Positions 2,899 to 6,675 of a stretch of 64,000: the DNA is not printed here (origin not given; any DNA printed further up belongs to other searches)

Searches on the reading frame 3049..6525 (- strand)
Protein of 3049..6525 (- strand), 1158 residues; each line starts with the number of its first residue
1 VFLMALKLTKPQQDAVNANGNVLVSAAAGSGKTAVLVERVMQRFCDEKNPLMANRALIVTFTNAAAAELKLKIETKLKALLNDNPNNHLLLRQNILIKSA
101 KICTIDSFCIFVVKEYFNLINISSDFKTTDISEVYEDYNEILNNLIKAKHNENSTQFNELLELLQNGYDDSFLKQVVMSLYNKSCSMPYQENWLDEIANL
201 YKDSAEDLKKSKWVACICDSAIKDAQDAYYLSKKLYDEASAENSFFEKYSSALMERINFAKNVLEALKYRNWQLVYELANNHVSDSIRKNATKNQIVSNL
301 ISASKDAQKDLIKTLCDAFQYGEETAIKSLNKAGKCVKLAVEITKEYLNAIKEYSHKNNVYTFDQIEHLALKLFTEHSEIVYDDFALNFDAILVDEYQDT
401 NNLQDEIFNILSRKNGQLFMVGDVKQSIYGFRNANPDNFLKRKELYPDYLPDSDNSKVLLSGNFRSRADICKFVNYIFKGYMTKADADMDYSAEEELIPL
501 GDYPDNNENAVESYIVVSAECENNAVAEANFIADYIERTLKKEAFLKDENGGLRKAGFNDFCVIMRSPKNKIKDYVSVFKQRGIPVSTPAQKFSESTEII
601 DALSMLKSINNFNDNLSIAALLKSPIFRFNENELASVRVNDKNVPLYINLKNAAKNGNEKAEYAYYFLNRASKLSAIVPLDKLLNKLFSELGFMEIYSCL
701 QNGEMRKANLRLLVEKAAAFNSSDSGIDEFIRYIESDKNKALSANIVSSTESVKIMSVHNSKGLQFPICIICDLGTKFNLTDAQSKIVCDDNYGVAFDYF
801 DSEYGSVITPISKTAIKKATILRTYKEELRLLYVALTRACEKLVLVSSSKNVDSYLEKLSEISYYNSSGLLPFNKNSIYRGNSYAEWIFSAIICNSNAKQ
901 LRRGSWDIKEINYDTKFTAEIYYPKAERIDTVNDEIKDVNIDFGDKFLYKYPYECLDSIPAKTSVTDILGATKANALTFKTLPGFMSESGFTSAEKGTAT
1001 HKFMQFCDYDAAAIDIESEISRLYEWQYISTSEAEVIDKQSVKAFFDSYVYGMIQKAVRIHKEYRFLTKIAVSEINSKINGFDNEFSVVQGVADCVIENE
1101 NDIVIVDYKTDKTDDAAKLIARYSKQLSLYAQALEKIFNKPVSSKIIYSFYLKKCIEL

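Call 17: search_protein_families(library=pfam, proteins=[window:3049-6525:-], max_evalue=0.001)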
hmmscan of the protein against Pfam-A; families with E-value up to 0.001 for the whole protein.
window:3049-6525:- (1158 aa): 6 families
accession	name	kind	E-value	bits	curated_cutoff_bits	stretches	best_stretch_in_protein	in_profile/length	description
PF00580.27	UvrD-helicase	-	9.6e-51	173.5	23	1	9-446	2-270/271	UvrD/REP helicase N-terminal domain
PF13361.12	UvrD_C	-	3.1e-24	86.5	25.6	1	460-849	3-349/350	UvrD-like helicase C-terminal domain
PF13245.12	AAA_19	-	4.2e-15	56.5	25.1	2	384-432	86-134/134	AAA domain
PF12705.13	PDDEXK_1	-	9.5e-09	36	22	1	991-1141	32-176/247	PD-(D/E)XK nuclease superfamily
PF13538.12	UvrD_C_2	-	3.9e-08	33.5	27.4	0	826-846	32-52/52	UvrD-like helicase C-terminal domain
PF01443.25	Viral_helicase1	-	3.6e-05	24.1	21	0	819-846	200-227/228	Viral superfamily 1 RNA helicase core domain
